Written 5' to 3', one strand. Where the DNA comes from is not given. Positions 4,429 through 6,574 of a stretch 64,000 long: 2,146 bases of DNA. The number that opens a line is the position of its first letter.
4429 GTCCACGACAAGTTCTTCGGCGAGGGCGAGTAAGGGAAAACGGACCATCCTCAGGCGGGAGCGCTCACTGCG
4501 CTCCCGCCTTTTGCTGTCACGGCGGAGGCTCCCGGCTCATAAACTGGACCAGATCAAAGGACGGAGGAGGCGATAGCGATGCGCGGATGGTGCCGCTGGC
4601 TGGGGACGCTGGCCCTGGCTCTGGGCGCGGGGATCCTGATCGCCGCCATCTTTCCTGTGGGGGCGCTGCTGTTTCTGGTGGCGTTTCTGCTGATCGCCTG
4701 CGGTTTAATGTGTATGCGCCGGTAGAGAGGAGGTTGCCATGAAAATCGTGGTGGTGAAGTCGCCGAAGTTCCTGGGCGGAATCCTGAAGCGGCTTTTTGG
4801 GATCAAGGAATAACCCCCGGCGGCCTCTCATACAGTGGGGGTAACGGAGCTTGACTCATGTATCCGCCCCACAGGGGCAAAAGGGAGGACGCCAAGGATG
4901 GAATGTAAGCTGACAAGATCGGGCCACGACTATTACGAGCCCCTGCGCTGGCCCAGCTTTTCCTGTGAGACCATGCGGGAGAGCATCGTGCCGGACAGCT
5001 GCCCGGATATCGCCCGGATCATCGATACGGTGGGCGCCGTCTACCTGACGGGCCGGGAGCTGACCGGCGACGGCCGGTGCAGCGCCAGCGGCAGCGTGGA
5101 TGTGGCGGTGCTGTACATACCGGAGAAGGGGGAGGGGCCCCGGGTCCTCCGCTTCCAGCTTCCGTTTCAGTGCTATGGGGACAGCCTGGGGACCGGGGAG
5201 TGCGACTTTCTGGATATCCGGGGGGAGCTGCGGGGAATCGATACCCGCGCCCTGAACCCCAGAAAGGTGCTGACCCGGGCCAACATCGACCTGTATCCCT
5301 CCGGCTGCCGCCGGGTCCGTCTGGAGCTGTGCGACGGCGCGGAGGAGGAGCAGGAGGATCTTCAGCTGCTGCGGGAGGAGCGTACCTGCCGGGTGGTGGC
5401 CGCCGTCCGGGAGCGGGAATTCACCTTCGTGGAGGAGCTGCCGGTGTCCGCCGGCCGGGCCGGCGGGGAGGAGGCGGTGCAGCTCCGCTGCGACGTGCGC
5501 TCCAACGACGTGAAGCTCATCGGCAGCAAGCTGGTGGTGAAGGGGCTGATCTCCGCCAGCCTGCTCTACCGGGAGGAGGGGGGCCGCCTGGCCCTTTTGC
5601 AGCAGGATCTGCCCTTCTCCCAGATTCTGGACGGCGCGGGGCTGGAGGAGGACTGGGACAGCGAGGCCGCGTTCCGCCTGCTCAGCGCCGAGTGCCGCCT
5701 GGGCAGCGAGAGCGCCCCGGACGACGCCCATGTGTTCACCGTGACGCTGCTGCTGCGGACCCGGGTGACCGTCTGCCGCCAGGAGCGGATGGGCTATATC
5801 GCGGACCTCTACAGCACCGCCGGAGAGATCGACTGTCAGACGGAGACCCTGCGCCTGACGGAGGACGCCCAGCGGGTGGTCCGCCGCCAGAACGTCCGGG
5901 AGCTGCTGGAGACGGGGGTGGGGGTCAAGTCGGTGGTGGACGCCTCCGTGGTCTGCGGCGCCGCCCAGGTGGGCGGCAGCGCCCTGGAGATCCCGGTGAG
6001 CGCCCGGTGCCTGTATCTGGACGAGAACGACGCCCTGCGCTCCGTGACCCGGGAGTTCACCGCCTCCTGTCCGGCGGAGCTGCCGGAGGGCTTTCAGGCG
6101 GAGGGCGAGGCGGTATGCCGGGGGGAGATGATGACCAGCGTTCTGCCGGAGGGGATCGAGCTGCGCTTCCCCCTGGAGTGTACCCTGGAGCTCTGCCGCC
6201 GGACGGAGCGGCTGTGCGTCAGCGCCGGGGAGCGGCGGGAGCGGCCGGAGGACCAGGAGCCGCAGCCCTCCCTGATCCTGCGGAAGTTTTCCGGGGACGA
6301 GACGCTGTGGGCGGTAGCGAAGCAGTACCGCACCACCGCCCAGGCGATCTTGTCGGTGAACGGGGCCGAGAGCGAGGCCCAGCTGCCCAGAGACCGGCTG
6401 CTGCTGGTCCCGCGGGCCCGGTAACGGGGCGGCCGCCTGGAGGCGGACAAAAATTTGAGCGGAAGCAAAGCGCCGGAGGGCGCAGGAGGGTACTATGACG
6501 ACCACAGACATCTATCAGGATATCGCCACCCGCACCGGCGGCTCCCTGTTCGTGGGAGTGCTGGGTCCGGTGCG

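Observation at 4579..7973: Contiguous spoVM - sipL-like - spoIVA sporulation morphogenesis locus, including an unannotatable 24-aa SpoVM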

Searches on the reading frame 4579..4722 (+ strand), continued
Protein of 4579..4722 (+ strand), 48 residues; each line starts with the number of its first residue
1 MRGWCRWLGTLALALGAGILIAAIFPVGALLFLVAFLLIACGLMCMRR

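Call 81: search_protein_families(library=ncbifam, proteins=[P0349, P0330, P0360, P0396], max_evalue=10)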
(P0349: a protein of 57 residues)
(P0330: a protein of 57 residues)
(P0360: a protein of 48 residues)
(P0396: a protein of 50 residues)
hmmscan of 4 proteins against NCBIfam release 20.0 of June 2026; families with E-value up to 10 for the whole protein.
P0349 (57 aa): 1 family
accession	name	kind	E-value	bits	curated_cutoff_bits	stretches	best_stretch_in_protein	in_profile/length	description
NF047847.2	SS_mature_LptM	equivalog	2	8.6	27.7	1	32-48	7-21/31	LPS translocon maturation chaperone LptM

P0330 (57 aa): 3 families
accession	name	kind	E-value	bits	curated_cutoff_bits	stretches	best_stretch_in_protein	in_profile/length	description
NF040912.1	SGM_5486_fam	subfamily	0.15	11.9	35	1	12-34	9-31/37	SGM_5486 family transporter-associated protein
NF050101.1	SepX_GlpR_4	equivalog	1.2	9.2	110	1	15-44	107-136/176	divisome protein SepX/GlpR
NF045516.2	SepX_GlpR_1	exception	5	6.9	160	1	17-49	189-221/293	divisome protein SepX/GlpR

P0360 (48 aa): 3 families
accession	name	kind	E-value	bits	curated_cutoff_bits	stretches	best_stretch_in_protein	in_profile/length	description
TIGR01294.1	P_lamban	equivalog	1.5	8.6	72.85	1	37-46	42-51/52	phospholamban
NF052432.1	TC0500_fam_Inc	equivalog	2.5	7.4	240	1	8-46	44-85/214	TC0500 family inclusion membrane protein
NF042414.1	CLC_0170_fam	subfamily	7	6.7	30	1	3-22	34-53/56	CLC_0170 family protein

P0396 (50 aa): 2 families
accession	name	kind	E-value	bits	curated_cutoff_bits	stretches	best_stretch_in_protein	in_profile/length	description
NF045516.2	SepX_GlpR_1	exception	0.042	13.7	160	1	6-49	188-230/293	divisome protein SepX/GlpR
NF033218.1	anchor_AmaP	equivalog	1.9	8.2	55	1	1-46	1-47/166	alkaline shock response membrane anchor protein AmaP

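Call 85: find_encoding_contigs(protein=P0405, flank=3000, max_places=1)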
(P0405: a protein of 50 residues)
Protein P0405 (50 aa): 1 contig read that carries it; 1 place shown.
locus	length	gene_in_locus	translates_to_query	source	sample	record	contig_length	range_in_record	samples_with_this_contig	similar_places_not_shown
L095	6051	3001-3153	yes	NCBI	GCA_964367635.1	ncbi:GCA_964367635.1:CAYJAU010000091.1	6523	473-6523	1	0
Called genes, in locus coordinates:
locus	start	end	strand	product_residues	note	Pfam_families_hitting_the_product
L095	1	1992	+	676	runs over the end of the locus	PF17191:RecG_wedge, PF00270:DEAD, PF04851:ResIII, PF22590:Cas3-like_C_2 (faint), PF00271:Helicase_C, PF19833:RecG_dom3_C (weak)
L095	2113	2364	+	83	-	-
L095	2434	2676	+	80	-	-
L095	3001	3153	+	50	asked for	-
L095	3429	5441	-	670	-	PF00004:AAA, PF07728:AAA_5 (weak), PF17862:AAA_lid_3, PF01434:Peptidase_M41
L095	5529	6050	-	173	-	?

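Call 86: find_encoding_contigs(protein=P0410, flank=3000, max_places=1)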
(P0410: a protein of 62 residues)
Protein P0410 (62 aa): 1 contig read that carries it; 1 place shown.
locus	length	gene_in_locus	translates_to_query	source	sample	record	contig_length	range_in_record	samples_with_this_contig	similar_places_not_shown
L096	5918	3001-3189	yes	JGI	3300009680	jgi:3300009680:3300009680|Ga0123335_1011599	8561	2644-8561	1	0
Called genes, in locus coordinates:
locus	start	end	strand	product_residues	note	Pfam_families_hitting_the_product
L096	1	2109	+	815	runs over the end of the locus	PF00580:UvrD-helicase, PF01443:Viral_helicase1 (faint), PF00580:UvrD-helicase, PF13245:AAA_19, PF13361:UvrD_C, PF13538:UvrD_C_2, PF21196:PcrA_UvrD_tudor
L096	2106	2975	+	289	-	PF00892:EamA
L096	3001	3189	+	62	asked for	-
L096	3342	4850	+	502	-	PF12673:SipL (faint)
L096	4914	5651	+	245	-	PF20772:TACO1_YebC_N, PF01709:Transcrip_reg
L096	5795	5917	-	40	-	?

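Call 87: find_encoding_contigs(protein=P0336, flank=3000, max_places=1)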
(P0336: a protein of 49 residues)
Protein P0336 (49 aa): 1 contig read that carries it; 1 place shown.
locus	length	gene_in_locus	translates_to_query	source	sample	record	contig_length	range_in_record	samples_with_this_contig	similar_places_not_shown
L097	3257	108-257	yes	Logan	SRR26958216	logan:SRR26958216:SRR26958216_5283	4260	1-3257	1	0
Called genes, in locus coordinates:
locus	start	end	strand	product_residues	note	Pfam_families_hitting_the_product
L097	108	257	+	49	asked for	-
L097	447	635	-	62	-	PF00830:Ribosomal_L28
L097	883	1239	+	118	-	PF03780:Asp23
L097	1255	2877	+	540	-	PF02734:Dak2, PF21645:FakA-like_M, PF13684:FakA-like_C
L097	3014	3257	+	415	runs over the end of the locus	?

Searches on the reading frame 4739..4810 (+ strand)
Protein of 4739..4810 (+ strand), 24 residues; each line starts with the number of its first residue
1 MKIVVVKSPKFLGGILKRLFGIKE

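Call 3: search_protein_families(library=pfam, proteins=[window:4739-4810:+], max_evalue=1)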
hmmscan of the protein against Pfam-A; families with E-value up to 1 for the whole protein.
seq(24 aa): 1 family
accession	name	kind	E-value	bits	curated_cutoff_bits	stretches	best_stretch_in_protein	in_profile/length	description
PF08183.16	SpoV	-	0.037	14.5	20.6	1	6-21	6-21/25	Stage V sporulation protein family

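Call 4: search_protein_families(library=ncbifam, proteins=[window:4739-4810:+], max_evalue=1)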
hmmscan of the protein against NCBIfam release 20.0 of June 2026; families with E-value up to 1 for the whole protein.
seq(24 aa): 2 families
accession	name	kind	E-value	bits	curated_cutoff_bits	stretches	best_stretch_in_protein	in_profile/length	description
NF033436.3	SpoVM_broad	equivalog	1.7e-10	40.7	31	1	1-23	1-23/26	stage V sporulation protein SpoVM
NF011327.0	PRK14741.1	equivalog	0.0013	18.3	55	1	1-17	1-17/26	stage V sporulation protein SpoVM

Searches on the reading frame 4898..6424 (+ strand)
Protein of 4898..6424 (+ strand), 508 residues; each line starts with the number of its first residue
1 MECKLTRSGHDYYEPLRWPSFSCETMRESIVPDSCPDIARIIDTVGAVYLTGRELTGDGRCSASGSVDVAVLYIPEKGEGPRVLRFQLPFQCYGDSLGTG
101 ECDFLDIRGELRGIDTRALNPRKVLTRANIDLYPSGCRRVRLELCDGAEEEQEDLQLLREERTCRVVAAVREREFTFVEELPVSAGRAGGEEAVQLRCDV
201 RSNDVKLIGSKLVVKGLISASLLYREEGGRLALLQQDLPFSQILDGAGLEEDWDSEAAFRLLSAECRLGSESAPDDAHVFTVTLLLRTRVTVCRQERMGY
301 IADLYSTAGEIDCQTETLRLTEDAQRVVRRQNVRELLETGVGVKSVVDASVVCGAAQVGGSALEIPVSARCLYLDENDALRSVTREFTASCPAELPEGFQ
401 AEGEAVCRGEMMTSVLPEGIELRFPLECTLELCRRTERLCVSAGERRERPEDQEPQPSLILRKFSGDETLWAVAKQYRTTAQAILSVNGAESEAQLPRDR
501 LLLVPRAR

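Call 3: search_protein_families(library=pfam, proteins=[window:4898-6424:+], max_evalue=1)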
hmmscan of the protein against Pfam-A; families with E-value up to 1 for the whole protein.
window:4898-6424:+ (508 aa): 3 families
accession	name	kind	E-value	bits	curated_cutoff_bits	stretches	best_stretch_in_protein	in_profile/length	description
PF12673.12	SipL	-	2.4e-13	50.5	23.6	2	195-267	7-76/78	SipL, SPOCS domain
PF01476.26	LysM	-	0.00015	22.1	20.9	1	467-494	7-33/43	LysM domain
PF23446.1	LysM1_NFP_LYK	-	0.065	14.5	36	1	469-505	17-54/60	NFP/LYK LysM1 domain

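Call 4: search_protein_families(library=ncbifam, proteins=[window:4898-6424:+], max_evalue=1)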
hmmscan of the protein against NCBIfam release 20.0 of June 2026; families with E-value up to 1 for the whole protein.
window:4898-6424:+ (508 aa): 0 families

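Call 6: find_homologous_proteins(query=window:4898-6424:+)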
Query window:4898-6424:+ (508 aa): 310 proteins with E <= 0.001 among 8000 candidates; the best 120 are listed.
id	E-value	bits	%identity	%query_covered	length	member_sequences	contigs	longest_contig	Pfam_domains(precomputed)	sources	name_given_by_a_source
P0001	0.0e+0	1120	100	100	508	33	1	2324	PF12673.13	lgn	-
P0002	1.4e-296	1002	89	100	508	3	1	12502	PF12673.13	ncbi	-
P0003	6.0e-220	749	97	71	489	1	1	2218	PF12673.13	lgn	-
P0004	5.2e-216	736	66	100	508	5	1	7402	PF12673.13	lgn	-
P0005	8.2e-213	726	65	100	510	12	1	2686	PF12673.13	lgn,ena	-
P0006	1.1e-212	725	65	100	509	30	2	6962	PF12673.13,PF01476.27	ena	-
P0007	2.5e-212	724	65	100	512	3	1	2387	PF12673.13,PF01476.27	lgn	-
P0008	2.7e-210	717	65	100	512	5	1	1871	PF12673.13,PF01476.27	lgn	-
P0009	5.7e-210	716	64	100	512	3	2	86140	PF12673.13,PF01476.27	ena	-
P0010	5.8e-210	716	65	100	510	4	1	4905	PF12673.13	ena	-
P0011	2.7e-209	714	64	100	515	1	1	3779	PF12673.13,PF01476.27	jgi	-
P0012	1.1e-208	712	63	100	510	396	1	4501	PF12673.13,PF01476.27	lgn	-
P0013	1.1e-208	712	64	100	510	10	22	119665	PF12673.13,PF01476.27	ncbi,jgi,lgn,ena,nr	ncbi:MAG: DUF3794 domain-containing protein [Oscillospiraceae bacterium]|jgi:hypothetical protein|nr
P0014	3.7e-208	710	64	100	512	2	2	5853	PF12673.13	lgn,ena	-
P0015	7.2e-208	709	64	100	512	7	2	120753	PF12673.13,PF01476.27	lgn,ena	-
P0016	8.6e-208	709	64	100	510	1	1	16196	PF12673.13,PF01476.27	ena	-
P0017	1.1e-207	709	64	100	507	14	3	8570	PF12673.13,PF01476.27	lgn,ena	-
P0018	6.9e-207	706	64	100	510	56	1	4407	PF12673.13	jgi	-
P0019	1.7e-206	705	62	100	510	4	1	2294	PF12673.13,PF01476.27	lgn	-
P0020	3.3e-206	704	64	100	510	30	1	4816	PF12673.13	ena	-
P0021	4.9e-206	703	64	100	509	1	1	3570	PF12673.13,PF01476.27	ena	-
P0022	9.7e-206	702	64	100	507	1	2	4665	PF12673.13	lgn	-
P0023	1.8e-205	701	63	100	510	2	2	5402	PF12673.13,PF01476.27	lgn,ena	-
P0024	3.5e-205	701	63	100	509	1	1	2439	PF12673.13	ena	-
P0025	5.6e-205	700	64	100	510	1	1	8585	PF12673.13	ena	-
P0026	6.4e-205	700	64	100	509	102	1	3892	PF12673.13,PF01476.27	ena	-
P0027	8.2e-205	699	63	100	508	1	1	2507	PF12673.13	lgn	-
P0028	8.9e-205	699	63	100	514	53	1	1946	PF12673.13,PF01476.27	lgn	-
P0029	1.1e-204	699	64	100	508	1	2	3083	PF12673.13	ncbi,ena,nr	ncbi:MAG: DUF3794 domain-containing protein [Oscillospiraceae bacterium]|nr:DUF3794 domain-containin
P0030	1.1e-204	699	64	100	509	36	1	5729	PF12673.13,PF01476.27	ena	-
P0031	1.3e-204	699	62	100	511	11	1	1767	PF12673.13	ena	-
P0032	2.4e-204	698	62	100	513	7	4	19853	PF12673.13,PF01476.27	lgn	-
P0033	2.8e-204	698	65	100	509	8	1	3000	PF12673.13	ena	-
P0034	4.5e-204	697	64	100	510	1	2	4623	PF12673.13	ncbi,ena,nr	ncbi:MAG: DUF3794 domain-containing protein [Oscillospiraceae bacterium]|nr:DUF3794 domain-containin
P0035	6.0e-204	696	63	100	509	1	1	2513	PF12673.13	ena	-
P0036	1.7e-203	695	63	100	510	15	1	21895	PF12673.13,PF01476.27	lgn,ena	-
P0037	1.8e-203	695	64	100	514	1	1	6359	PF12673.13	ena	-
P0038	2.4e-203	694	62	100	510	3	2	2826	PF12673.13,PF01476.27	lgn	-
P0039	2.5e-203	694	63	100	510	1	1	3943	PF12673.13,PF01476.27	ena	-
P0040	1.7e-202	692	62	100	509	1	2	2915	PF12673.13,PF01476.27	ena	-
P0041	2.2e-202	691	62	100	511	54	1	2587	PF12673.13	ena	-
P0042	3.8e-202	691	63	100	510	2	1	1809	PF12673.13,PF01476.27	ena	-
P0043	5.0e-202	690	64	100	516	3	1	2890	PF12673.13,PF01476.27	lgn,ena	-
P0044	6.4e-202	690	63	100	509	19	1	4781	PF12673.13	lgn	-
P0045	2.4e-201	688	62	100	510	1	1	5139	PF12673.13,PF01476.27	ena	-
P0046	4.1e-201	687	63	100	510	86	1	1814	PF12673.13,PF01476.27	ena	-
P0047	6.4e-201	686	61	100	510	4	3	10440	PF12673.13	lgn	-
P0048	8.5e-201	686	61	100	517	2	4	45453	PF12673.13,PF01476.27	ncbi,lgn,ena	-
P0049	1.2e-200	686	62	100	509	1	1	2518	PF12673.13,PF01476.27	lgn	-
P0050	1.9e-200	685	62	100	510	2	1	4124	PF12673.13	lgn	-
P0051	2.3e-200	685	63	100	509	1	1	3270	PF12673.13,PF01476.27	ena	-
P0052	2.4e-200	685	62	100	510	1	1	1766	PF12673.13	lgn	-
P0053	1.9e-199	682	62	100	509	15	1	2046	PF12673.13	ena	-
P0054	9.0e-199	679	62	100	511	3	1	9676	PF12673.13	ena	-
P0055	1.3e-198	679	61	100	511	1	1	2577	PF12673.13,PF01476.27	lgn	-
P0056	3.3e-198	678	62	100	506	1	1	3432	PF12673.13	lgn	-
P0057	3.6e-198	677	61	100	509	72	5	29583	PF12673.13,PF01476.27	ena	-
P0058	5.4e-198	677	61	100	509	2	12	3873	PF12673.13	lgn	-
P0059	5.5e-198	677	62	100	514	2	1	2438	PF12673.13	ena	-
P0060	9.5e-198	676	62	100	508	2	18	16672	PF12673.13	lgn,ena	-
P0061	1.8e-197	675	61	100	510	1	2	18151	PF12673.13,PF01476.27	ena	-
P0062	3.1e-197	674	61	100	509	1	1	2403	PF12673.13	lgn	-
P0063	5.7e-197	673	61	100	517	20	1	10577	PF12673.13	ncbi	-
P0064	1.5e-196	672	61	100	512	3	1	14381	PF12673.13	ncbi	-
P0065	2.6e-196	671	62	100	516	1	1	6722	PF12673.13,PF01476.27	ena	-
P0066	7.1e-196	670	62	100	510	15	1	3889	PF12673.13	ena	-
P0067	1.4e-195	669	62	100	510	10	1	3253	PF12673.13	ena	-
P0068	1.5e-195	669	62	100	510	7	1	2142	PF12673.13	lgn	-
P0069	1.8e-195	669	61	100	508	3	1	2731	PF12673.13,PF01476.27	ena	-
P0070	1.9e-195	668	61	100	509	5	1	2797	PF12673.13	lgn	-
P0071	3.8e-195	667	62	100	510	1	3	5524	PF12673.13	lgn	-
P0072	7.2e-195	667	61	100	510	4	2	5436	PF12673.13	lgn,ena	-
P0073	5.3e-194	664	62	100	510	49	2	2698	PF12673.13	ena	-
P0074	1.3e-193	662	60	100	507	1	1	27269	PF12673.13,PF01476.27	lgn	-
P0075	1.3e-193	662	60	100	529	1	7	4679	PF12673.13,PF01476.27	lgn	-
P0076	2.0e-193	662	61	100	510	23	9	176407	PF12673.13,PF01476.27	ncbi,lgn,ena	-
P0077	3.1e-193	661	61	100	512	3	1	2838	PF12673.13,PF01476.27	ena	-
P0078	3.5e-193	661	61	100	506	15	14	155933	PF12673.13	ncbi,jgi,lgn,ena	-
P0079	1.2e-192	659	61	100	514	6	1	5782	PF12673.13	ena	-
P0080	1.4e-192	659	62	100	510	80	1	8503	PF12673.13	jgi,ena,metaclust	metaclust:\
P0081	2.2e-192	658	61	100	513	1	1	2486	PF12673.13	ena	-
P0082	3.5e-192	658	61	100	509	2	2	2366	PF12673.13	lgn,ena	-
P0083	6.0e-192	657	62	100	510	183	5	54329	PF12673.13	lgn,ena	-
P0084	8.3e-192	656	61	100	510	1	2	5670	PF12673.13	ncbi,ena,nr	ncbi:MAG: DUF3794 domain-containing protein [Oscillospiraceae bacterium]|nr:DUF3794 domain-containin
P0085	9.5e-192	656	60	100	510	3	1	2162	PF12673.13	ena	-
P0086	9.6e-191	653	61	100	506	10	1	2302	PF12673.13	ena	-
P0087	9.8e-191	653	61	100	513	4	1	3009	PF12673.13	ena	-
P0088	3.3e-190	651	58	100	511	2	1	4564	PF12673.13,PF01476.27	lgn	-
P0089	2.8e-189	648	60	100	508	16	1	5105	PF12673.13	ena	-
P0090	2.9e-189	648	60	100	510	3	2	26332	PF12673.13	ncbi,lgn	-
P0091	1.5e-188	646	60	100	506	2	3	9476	PF12673.13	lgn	-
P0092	1.5e-188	646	57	100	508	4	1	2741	PF12673.13,PF01476.27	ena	-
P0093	4.1e-188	644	59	100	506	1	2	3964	PF12673.13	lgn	-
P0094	2.6e-187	642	62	94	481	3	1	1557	PF12673.13,PF01476.27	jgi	-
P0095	5.5e-187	641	58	100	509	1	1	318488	PF12673.13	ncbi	-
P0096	1.2e-186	639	61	100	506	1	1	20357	PF12673.13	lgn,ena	-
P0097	4.1e-186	638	59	100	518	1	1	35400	PF12673.13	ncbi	-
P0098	2.5e-185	635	56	100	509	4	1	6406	PF12673.13,PF01476.27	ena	-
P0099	2.7e-185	635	60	100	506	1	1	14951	PF12673.13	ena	-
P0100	3.1e-185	635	57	100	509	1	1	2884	PF12673.13,PF01476.27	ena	-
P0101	1.9e-184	632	58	100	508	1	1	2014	PF12673.13,PF01476.27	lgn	-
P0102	6.1e-184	630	59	100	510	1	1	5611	PF12673.13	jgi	-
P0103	1.2e-183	629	60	100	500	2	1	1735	PF12673.13,PF01476.27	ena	-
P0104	5.5e-183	627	56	100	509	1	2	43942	PF12673.13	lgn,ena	-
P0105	2.8e-182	625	56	100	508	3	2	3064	PF12673.13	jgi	-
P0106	4.9e-182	624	55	100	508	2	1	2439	PF12673.13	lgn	-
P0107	5.8e-182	624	56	100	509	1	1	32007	PF12673.13,PF01476.27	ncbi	-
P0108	9.1e-182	623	62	94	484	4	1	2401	PF12673.13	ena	-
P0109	1.5e-181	623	59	100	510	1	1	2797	PF12673.13,PF01476.27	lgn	-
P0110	8.0e-180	617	56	100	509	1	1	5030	PF12673.13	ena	-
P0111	1.1e-179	616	56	100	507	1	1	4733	PF12673.13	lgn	-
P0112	1.4e-179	616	56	100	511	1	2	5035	PF12673.13,PF01476.27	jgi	-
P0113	2.7e-179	615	58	100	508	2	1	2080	PF12673.13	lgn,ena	-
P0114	3.7e-179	615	55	100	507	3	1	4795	PF12673.13,PF01476.27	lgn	-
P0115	5.2e-179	614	56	100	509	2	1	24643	PF12673.13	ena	-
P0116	7.5e-179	614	55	100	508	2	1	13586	PF12673.13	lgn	-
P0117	7.8e-179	614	56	100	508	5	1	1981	PF12673.13,PF01476.27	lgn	-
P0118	2.1e-178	612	56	100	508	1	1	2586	PF12673.13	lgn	-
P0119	7.8e-178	610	55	100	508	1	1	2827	PF12673.13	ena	-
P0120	1.6e-177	609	56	100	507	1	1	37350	PF12673.13,PF01476.27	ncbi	-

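Call 20: list_cluster_members(proteins=[window:4739-4810:+, window:4579-4722:+, window:4898-6421:+, window:6495-7970:+])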
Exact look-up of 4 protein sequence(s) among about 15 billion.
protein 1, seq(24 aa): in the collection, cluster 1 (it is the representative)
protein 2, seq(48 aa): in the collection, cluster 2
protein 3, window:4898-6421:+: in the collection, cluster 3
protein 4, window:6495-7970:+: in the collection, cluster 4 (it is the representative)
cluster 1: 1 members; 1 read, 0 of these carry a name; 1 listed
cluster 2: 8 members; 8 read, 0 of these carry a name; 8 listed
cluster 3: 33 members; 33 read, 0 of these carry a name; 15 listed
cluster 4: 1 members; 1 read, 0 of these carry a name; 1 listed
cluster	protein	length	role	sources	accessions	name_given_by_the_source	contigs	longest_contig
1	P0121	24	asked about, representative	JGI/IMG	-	-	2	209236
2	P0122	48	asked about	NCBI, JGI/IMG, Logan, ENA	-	-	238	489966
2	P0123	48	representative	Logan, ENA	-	-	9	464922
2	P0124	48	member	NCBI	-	-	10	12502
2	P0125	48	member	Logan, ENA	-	-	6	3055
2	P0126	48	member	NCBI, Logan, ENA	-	-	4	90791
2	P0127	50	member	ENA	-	-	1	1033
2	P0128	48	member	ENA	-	-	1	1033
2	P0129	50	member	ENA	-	-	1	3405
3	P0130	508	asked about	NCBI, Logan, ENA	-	-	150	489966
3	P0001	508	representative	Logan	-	-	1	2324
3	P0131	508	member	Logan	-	-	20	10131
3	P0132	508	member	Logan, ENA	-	-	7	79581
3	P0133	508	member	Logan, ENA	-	-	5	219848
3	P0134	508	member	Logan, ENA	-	-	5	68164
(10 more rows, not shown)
